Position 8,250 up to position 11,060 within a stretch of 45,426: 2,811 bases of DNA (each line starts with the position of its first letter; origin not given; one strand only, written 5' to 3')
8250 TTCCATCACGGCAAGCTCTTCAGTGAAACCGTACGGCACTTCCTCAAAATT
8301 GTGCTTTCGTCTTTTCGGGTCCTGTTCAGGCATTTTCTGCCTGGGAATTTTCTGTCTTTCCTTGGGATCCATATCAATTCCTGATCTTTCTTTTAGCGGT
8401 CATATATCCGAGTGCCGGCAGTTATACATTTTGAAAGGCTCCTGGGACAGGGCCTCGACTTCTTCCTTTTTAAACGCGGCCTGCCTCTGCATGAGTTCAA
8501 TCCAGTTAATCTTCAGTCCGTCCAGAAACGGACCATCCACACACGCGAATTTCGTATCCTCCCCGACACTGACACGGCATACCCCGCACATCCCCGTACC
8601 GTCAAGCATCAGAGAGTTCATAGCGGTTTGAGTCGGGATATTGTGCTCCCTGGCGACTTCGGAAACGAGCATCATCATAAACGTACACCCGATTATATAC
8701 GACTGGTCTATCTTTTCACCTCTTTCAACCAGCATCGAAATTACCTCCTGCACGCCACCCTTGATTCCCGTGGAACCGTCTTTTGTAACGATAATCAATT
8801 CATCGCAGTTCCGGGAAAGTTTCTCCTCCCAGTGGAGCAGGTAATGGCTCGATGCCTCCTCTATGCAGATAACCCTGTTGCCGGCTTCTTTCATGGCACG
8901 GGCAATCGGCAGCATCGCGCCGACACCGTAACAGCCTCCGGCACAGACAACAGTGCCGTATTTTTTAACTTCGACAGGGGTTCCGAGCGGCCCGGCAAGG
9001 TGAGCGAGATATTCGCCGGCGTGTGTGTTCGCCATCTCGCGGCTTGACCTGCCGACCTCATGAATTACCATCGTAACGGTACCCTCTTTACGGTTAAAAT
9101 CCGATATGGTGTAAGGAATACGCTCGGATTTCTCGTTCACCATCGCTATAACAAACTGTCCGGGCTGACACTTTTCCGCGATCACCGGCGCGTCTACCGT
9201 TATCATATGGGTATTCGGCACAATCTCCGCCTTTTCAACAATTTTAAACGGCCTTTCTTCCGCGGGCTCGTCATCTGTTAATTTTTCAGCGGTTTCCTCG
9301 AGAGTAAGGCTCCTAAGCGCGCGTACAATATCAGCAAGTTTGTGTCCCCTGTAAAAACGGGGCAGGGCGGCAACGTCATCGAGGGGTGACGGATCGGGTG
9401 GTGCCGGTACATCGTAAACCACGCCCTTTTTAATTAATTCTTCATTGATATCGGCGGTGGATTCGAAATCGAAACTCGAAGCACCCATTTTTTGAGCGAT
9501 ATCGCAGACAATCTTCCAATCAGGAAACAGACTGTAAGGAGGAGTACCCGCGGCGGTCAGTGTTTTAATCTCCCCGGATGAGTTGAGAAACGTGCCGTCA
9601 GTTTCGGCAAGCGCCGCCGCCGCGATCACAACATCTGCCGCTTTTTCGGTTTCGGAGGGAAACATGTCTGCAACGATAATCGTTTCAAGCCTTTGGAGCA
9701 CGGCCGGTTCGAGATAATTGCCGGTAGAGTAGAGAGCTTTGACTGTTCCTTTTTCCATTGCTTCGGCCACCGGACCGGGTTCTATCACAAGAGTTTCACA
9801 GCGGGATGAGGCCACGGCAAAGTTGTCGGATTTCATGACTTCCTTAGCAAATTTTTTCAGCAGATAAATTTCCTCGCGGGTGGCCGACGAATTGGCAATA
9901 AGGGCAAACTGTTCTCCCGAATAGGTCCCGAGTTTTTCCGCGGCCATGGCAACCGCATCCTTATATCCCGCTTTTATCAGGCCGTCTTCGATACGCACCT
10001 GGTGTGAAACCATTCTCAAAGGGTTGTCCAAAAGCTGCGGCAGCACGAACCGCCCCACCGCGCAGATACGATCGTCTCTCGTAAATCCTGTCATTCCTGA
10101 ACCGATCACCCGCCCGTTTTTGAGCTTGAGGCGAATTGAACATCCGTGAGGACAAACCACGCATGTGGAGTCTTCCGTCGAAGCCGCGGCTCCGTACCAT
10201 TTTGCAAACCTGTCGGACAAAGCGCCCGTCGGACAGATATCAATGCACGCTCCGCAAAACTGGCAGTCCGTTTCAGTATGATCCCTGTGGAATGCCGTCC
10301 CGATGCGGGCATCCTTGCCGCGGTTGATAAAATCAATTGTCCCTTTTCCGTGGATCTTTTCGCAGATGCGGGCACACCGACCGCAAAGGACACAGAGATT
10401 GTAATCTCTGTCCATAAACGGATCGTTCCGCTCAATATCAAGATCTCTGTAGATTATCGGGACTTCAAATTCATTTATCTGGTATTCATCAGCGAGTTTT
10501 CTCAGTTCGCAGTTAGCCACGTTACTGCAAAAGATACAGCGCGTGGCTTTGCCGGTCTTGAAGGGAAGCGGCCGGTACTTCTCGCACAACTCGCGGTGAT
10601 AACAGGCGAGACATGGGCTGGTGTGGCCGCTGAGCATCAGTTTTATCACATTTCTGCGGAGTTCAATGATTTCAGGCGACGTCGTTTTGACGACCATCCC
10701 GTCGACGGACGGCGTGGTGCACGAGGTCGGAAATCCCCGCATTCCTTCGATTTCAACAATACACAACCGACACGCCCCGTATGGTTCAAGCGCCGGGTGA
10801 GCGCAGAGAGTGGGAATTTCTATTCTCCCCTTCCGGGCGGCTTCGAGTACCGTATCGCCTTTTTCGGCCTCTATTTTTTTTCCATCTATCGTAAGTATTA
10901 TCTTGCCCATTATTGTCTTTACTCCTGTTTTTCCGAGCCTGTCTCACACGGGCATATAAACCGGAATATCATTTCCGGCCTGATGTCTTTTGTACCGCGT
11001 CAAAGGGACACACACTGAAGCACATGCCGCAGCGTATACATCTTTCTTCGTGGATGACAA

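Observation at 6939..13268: Operon of NuoE-like, NuoF-like, a NuoG-like::NfnA fusion and NfnB/GltD-like: candidate Bfu/Stn-type electron-bifurcating NAD(P)H-ferredoxin oxidoreductase with a fused NfnA module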

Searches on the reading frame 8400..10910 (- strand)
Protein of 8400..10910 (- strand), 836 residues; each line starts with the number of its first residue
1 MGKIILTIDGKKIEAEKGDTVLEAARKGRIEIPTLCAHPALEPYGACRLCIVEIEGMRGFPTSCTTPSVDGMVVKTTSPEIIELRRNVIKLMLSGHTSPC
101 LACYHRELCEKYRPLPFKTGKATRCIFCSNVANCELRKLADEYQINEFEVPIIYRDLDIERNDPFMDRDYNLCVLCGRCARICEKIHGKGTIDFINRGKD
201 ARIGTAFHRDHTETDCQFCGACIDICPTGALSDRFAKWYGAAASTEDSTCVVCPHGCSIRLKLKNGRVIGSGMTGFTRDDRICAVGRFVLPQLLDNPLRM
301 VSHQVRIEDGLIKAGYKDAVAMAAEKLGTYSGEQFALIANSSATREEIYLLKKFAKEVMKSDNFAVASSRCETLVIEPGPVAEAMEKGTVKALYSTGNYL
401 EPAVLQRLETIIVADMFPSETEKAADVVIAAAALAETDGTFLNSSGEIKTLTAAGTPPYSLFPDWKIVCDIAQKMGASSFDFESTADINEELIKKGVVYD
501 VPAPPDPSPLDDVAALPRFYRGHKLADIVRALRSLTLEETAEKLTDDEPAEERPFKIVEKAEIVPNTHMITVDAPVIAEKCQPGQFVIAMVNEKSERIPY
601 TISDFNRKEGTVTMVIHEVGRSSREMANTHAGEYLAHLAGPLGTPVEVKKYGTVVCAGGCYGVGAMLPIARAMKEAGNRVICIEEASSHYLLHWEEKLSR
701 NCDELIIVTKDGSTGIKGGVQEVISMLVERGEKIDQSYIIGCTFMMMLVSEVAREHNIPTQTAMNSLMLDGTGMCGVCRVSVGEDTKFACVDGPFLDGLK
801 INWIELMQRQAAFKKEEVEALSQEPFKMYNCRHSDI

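Call 3: search_protein_families(library=pfam, proteins=[window:8400-10910:-], max_evalue=0.01)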
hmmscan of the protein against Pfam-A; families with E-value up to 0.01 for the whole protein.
window:8400-10910:- (836 aa): 13 families
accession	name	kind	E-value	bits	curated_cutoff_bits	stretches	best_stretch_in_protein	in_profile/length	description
PF13510.11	Fer2_4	-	1.7e-21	76.5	22.8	1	4-78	4-81/82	2Fe-2S iron-sulfur cluster binding domain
PF00384.28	Molybdopterin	-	1.5e-13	50.9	24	1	382-473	251-352/353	Molybdopterin oxidoreductase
PF22117.2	Fer4_Nqo3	-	4.3e-11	43.3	27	1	164-231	2-66/67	NADH-quinone oxidoreductase subunit 3, ferredoxin-like domain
PF10418.14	DHODB_Fe-S_bind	-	1e-09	38.4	23.9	1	765-800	1-39/41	Iron-sulfur cluster binding domain of dihydroorotate dehydrogenase B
PF00111.32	Fer2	-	2.9e-07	30.7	21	1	7-55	2-48/77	2Fe-2S iron-sulfur cluster binding domain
PF12838.12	Fer4_7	-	3.4e-07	31.1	27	1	173-230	2-52/52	4Fe-4S dicluster domain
PF00037.32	Fer4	-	6.5e-06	26.2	21.1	1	213-231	5-23/24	4Fe-4S binding domain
PF13237.11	Fer4_10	-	1.1e-05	25.7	25.5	1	167-227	3-53/53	4Fe-4S dicluster domain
PF13187.11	Fer4_9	-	2.3e-05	24.7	27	1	173-230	2-51/52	4Fe-4S dicluster domain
PF10588.14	NADH-G_4Fe-4S_3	-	2.3e-05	24.3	27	1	124-147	15-38/40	NADH-ubiquinone oxidoreductase-G iron-sulfur binding region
PF14697.11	Fer4_21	-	0.0017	18.9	35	1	171-229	6-55/59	4Fe-4S dicluster domain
PF12837.12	Fer4_6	-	0.003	17.9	25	1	166-184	2-20/24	4Fe-4S binding domain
PF13183.11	Fer4_8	-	0.0081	17.1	27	1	123-185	6-66/68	4Fe-4S dicluster domain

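Call 4: search_protein_families(library=ncbifam, proteins=[window:8400-10910:-], max_evalue=0.001)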
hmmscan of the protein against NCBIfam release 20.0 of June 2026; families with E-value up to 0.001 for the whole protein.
window:8400-10910:- (836 aa): 31 families (the best 25 are shown)
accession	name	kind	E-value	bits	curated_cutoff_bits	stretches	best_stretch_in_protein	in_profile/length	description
NF004862.0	PRK06222.1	subfamily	2.5e-98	329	220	1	555-823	2-270/281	sulfide/dihydroorotate dehydrogenase-like FAD/NAD-binding protein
NF009414.0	PRK12778.1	equivalog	4.8e-93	312.8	1103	1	555-824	2-271/752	bifunctional dihydroorotate dehydrogenase B NAD binding subunit/NADPH-dependent glutamate synthase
NF009413.0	PRK12775.1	equivalog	1.4e-70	238.3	1895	1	555-820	2-267/1006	putative trifunctional 2-polyprenylphenol hydroxylase/glutamate synthase subunit beta/ferritin domain-containing protein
NF040763.1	FeFe_hydrog_A6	exception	2e-59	201.4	765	2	5-110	2-107/571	NADH-dependent [FeFe] hydrogenase, group A6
TIGR01973.1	NuoG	equivalog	1.6e-57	195.6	470.05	3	125-370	95-340/606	NADH-quinone oxidoreductase subunit NuoG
NF009415.0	PRK12779.1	equivalog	7.5e-54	183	1519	1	552-824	648-941/944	putative bifunctional glutamate synthase subunit beta/2-polyprenylphenol hydroxylase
NF005745.0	PRK07569.1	equivalog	3.5e-50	170.6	333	2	4-110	4-110/238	bidirectional hydrogenase complex protein HoxU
NF005895.0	PRK07860.1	equivalog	7.4e-49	166.5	802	3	3-103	17-119/811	NADH-quinone oxidoreductase subunit G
NF040762.1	Hydr_FeFe_Clost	exception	3.1e-35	121.8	900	2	6-112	3-109/572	ferredoxin hydrogenase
NF006305.0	PRK08493.1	equivalog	1.6e-31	109.2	591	2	4-106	2-102/819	NADH-quinone oxidoreductase subunit G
NF000796.0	PRK00054.1-1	equivalog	1.9e-30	106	224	1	555-806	6-240/254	dihydroorotate dehydrogenase electron transfer subunit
TIGR01591.1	Fdh-alpha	equivalog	2.4e-30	105.3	666.25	2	403-495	406-497/672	formate dehydrogenase subunit alpha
NF009454.0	PRK12814.1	equivalog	5.2e-28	97.8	916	2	1-102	1-102/657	putative NADPH-dependent glutamate synthase small subunit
NF000798.0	PRK00054.1-3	equivalog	4.6e-23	82.1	219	1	555-801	8-242/244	dihydroorotate dehydrogenase electron transfer subunit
NF000799.0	PRK00054.1-4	equivalog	7.2e-22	77.7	314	1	555-796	7-251/258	dihydroorotate dehydrogenase electron transfer subunit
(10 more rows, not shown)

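Call 12: find_homologous_proteins(query=window:8400-10910:-, max_evalue=1e-10)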
Query window:8400-10910:- (836 aa): 3834 proteins with E <= 1e-10 among 8000 candidates; the best 120 are listed.
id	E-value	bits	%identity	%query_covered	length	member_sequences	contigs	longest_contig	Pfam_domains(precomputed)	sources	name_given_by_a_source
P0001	0.0e+0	1928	100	100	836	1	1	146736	PF10418.15,PF13510.12,PF00384.28,PF00111.33,PF00037.33,PF12838.13,PF22117.3,PF13237.12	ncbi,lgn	-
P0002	0.0e+0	1810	94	100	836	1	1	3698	PF10418.15,PF13510.12,PF00384.28,PF00111.33,PF00037.33,PF12838.13,PF22117.3,PF13237.12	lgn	-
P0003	0.0e+0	1716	89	100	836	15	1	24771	PF10418.15,PF13510.12,PF00384.28,PF00111.33,PF00037.33,PF12838.13,PF22117.3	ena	-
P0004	0.0e+0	1682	88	100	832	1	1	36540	PF10418.15,PF13510.12,PF00384.28,PF00111.33,PF00037.33,PF12838.13,PF22117.3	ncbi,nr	ncbi:MAG: sulfide/dihydroorotate dehydrogenase-like FAD/NAD-binding protein [Syntrophales bacterium]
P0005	0.0e+0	1578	81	99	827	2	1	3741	PF10418.15,PF13510.12,PF10588.15,PF00384.28,PF00111.33,PF00037.33,PF12838.13,PF22117.3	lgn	-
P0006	0.0e+0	1518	78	100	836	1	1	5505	PF10418.15,PF13510.12,PF10588.15,PF00384.28,PF00111.33,PF00037.33,PF12838.13,PF22117.3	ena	-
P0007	0.0e+0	1488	76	99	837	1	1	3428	PF10418.15,PF13510.12,PF10588.15,PF00384.28,PF00111.33,PF12838.13,PF22117.3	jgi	jgi:NAD(P)H-flavin reductase/NAD-dependent dihydropyrimidine dehydrogenase PreA subunit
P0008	0.0e+0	1478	75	99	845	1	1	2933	PF10418.15,PF13510.12,PF00384.28,PF00111.33,PF12838.13,PF22117.3,PF13237.12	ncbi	-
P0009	0.0e+0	1457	75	99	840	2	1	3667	PF10418.15,PF13510.12,PF10588.15,PF00384.28,PF00111.33,PF00037.33,PF12838.13,PF22117.3,PF13237.12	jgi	jgi:NAD(P)H-flavin reductase/NAD-dependent dihydropyrimidine dehydrogenase PreA subunit/CxxC motif-c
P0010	0.0e+0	1432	72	100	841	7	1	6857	PF10418.15,PF13510.12,PF00384.28,PF00111.33,PF00037.33,PF12838.13,PF22117.3,PF13237.12,PF13187.12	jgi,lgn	-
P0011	0.0e+0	1429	73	100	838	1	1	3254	PF10418.15,PF13510.12,PF10588.15,PF00384.28,PF00111.33,PF00037.33,PF12838.13,PF22117.3,PF13237.12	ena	-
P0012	0.0e+0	1422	72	99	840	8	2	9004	PF10418.15,PF13510.12,PF10588.15,PF00384.28,PF00111.33,PF00037.33,PF12838.13,PF22117.3,PF13237.12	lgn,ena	-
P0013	0.0e+0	1421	73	99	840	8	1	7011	PF10418.15,PF13510.12,PF00384.28,PF00111.33,PF12838.13,PF22117.3,PF13237.12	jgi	-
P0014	0.0e+0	1419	73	99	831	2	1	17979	PF10418.15,PF13510.12,PF00384.28,PF00111.33,PF00037.33,PF12838.13,PF22117.3,PF13237.12,PF13187.12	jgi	jgi:NAD(P)H-flavin reductase/ferredoxin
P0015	0.0e+0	1410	72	100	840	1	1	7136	PF10418.15,PF13510.12,PF00384.28,PF00111.33,PF12838.13,PF22117.3,PF13237.12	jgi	jgi:NAD(P)H-flavin reductase/ferredoxin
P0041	0.0e+0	1259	64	100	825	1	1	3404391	PF10418.15,PF13510.12,PF00384.28,PF00111.33,PF12838.13,PF22117.3,PF13237.12,PF04879.22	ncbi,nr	ncbi:MAG: sulfide/dihydroorotate dehydrogenase-like FAD/NAD-binding protein [Fidelibacterota bacteri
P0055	0.0e+0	1182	61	99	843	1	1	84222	PF10418.15,PF13510.12,PF00384.28,PF00111.33,PF00037.33,PF12838.13,PF22117.3,PF13237.12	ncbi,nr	ncbi:MAG: sulfide/dihydroorotate dehydrogenase-like FAD/NAD-binding protein [Kiritimatiellae bacteri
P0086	1.6e-259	881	47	98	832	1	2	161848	PF10418.15,PF13510.12,PF00384.28,PF00111.33,PF12838.13,PF22117.3,PF13237.12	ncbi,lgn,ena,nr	ncbi:MAG: sulfide/dihydroorotate dehydrogenase-like FAD/NAD-binding protein [Phycisphaerales bacteri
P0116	2.3e-252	858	47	99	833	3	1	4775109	PF10418.15,PF13510.12,PF10588.15,PF00384.28,PF00111.33,PF22117.3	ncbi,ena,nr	nr:sulfide/dihydroorotate dehydrogenase-like FAD/NAD-binding protein [uncultured Desulfobulbus sp.]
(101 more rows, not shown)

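Call 16: find_encoding_contigs(protein=P0001, flank=10000, max_places=3)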
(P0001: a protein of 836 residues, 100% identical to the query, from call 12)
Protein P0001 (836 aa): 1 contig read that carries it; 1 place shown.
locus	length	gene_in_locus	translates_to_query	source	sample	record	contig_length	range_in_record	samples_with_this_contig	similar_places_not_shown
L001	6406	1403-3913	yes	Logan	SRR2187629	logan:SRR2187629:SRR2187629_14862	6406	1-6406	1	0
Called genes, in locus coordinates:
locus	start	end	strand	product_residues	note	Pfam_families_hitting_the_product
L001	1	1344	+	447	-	?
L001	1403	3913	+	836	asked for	PF00111:Fer2 (weak), PF13510:Fer2_4, PF12838:Fer4_7 (weak), PF13237:Fer4_10 (weak), PF22117:Fer4_Nqo3, PF00037:Fer4 (weak), PF00384:Molybdopterin, PF10418:DHODB_Fe-S_bind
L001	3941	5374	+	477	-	PF14691:Fer4_20, PF01262:AlaDh_PNT_C (faint), PF13738:Pyr_redox_3 (faint), PF01266:DAO (faint), PF07992:Pyr_redox_2, PF00070:Pyr_redox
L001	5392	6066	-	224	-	PF00702:Hydrolase, PF13419:HAD_2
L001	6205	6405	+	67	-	?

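Call 17: find_encoding_contigs(protein=P0041, flank=8000, max_places=1)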
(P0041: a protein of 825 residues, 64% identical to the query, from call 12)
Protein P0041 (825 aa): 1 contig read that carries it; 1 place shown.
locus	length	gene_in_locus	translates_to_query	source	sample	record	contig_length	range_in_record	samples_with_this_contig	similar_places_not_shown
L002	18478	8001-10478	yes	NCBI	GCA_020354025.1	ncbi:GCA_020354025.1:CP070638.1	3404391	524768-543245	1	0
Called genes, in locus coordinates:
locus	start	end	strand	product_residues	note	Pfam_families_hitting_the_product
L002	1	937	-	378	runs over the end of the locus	PF00520:Ion_trans, PF07885:Ion_trans_2, PF02254:TrkA_N, PF22614:Slo-like_RCK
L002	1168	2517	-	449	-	PF11638:DnaA_N, PF00308:Bac_DnaA, PF01695:IstB_IS21, PF08299:Bac_DnaA_C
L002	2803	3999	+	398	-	PF01041:DegT_DnrJ_EryC1, PF01212:Beta_elim_lyase (weak)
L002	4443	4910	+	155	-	PF01257:2Fe-2S_thioredx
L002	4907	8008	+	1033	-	PF01512:Complex1_51K, PF10531:SLBB (weak), PF10589:NADH_4Fe-4S, PF14691:Fer4_20, PF00070:Pyr_redox (faint), PF07992:Pyr_redox_2, PF13450:NAD_binding_8 (weak), PF13738:Pyr_redox_3 (faint)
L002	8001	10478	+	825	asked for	PF00111:Fer2, PF13510:Fer2_4, PF04879:Molybdop_Fe4S4 (faint), PF12838:Fer4_7, PF13237:Fer4_10 (weak), PF22117:Fer4_Nqo3, PF00384:Molybdopterin (weak), PF10418:DHODB_Fe-S_bind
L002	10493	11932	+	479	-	PF14691:Fer4_20, PF01262:AlaDh_PNT_C (faint), PF07992:Pyr_redox_2, PF13241:NAD_binding_7 (faint), PF13450:NAD_binding_8 (weak), PF13738:Pyr_redox_3 (weak), PF00070:Pyr_redox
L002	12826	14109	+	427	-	-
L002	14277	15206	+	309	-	PF03629:SASA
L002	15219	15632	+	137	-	-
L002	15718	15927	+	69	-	-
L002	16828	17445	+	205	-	-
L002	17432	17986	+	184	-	-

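Call 18: find_encoding_contigs(protein=P0116, flank=8000, max_places=1)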
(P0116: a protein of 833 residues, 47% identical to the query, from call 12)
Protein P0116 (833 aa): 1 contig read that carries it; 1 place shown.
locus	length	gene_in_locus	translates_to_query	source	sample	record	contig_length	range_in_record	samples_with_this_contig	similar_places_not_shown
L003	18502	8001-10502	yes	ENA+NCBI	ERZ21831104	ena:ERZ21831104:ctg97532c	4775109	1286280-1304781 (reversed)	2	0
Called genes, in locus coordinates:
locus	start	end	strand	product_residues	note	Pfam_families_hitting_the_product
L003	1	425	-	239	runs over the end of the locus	PF00106:adh_short, PF01370:Epimerase, PF08659:KR (weak), PF13561:adh_short_C2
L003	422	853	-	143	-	PF07366:SnoaL, PF10184:DUF2358 (weak), PF12680:SnoaL_2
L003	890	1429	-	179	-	PF16036:Chalcone_3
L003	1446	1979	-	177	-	PF12915:DUF3833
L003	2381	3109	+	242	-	PF13489:Methyltransf_23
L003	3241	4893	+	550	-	PF00924:MS_channel_2nd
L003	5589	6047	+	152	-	PF01257:2Fe-2S_thioredx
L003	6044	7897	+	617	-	PF01512:Complex1_51K, PF10589:NADH_4Fe-4S, PF00037:Fer4, PF12837:Fer4_6 (weak), PF12838:Fer4_7, PF13187:Fer4_9 (weak), PF13237:Fer4_10, PF14697:Fer4_21, +2 more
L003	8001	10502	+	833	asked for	PF00111:Fer2, PF13510:Fer2_4, PF10588:NADH-G_4Fe-4S_3 (faint), PF22117:Fer4_Nqo3, PF00384:Molybdopterin (weak), PF10418:DHODB_Fe-S_bind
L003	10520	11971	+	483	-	PF14691:Fer4_20, PF01262:AlaDh_PNT_C (faint), PF01266:DAO (faint), PF07992:Pyr_redox_2, PF13738:Pyr_redox_3 (faint), PF00070:Pyr_redox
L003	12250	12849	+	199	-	-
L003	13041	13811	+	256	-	-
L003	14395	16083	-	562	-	PF08448:PAS_4 (weak), PF13426:PAS_9, PF00512:HisKA (weak), PF02518:HATPase_c, PF00072:Response_reg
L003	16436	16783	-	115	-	PF02627:CMD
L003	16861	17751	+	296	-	PF00126:HTH_1, PF03466:LysR_substrate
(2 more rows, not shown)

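Call 19: find_encoding_contigs(protein=P0086, flank=8000, max_places=1)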
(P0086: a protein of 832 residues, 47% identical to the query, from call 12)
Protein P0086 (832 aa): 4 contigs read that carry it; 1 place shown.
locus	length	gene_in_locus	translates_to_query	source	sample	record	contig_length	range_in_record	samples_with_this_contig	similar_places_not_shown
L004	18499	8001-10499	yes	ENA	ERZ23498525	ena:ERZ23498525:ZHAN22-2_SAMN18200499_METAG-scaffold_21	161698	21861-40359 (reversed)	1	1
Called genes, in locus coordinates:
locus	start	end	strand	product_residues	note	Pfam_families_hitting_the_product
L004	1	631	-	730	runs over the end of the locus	PF13620:CarboxypepD_reg (weak), PF17820:PDZ_6 (faint), PF14684:Tricorn_C1 (weak), PF03572:Peptidase_S41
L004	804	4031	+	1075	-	PF13191:AAA_16 (faint)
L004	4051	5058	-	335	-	-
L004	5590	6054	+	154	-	PF01257:2Fe-2S_thioredx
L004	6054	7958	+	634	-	PF01512:Complex1_51K, PF10531:SLBB (weak), PF10589:NADH_4Fe-4S, PF00037:Fer4, PF12837:Fer4_6 (weak), PF12838:Fer4_7 (weak), PF13187:Fer4_9 (weak), PF13237:Fer4_10 (weak), +2 more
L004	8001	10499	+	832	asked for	PF00111:Fer2, PF13510:Fer2_4, PF12838:Fer4_7 (weak), PF13237:Fer4_10 (weak), PF22117:Fer4_Nqo3, PF00384:Molybdopterin, PF10418:DHODB_Fe-S_bind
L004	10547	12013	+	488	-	PF14691:Fer4_20, PF02826:2-Hacid_dh_C (faint), PF07992:Pyr_redox_2, PF13738:Pyr_redox_3 (faint), PF00070:Pyr_redox (weak)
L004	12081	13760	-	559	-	PF02690:Na_Pi_cotrans, PF01895:PhoU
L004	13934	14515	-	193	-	PF01661:Macro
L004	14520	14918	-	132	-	PF01451:LMWPc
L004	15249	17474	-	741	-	PF17900:Peptidase_M1_N, PF01433:Peptidase_M1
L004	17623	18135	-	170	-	PF13453:Zn_ribbon_TFIIB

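Call 20: find_encoding_contigs(protein=P0055, flank=8000, max_places=1)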
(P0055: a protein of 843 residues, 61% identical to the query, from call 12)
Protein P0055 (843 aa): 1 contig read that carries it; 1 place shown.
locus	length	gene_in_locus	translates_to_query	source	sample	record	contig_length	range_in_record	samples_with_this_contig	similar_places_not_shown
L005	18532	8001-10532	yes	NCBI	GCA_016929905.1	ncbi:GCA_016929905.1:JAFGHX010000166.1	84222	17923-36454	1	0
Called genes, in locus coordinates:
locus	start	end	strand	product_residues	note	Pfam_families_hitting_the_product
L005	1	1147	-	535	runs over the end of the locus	PF06418:CTP_synth_N, PF00117:GATase, PF07722:Peptidase_C26 (faint)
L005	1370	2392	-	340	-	PF08461:WHD_RNase_R, PF01995:NRD1_2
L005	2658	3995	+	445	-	PF02812:ELFV_dehydrog_N, PF00208:ELFV_dehydrog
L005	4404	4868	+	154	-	PF01257:2Fe-2S_thioredx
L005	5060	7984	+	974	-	PF01512:Complex1_51K, PF10531:SLBB (weak), PF10589:NADH_4Fe-4S, PF14691:Fer4_20, PF00070:Pyr_redox (faint), PF07992:Pyr_redox_2, PF13450:NAD_binding_8, PF13738:Pyr_redox_3 (weak)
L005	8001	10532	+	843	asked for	PF00111:Fer2, PF13510:Fer2_4, PF00037:Fer4 (faint), PF12838:Fer4_7, PF13237:Fer4_10 (weak), PF22117:Fer4_Nqo3, PF00384:Molybdopterin (weak), PF10418:DHODB_Fe-S_bind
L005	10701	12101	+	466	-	PF14691:Fer4_20, PF07992:Pyr_redox_2, PF13241:NAD_binding_7 (faint), PF13738:Pyr_redox_3 (weak), PF01262:AlaDh_PNT_C (weak), PF00070:Pyr_redox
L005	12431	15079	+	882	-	PF01326:PPDK_N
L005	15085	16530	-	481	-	PF14691:Fer4_20, PF07992:Pyr_redox_2, PF13450:NAD_binding_8 (weak), PF13738:Pyr_redox_3 (faint)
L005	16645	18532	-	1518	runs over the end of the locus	PF00310:GATase_2, PF04898:Glu_syn_central, PF01645:Glu_synthase, PF01493:GXGXG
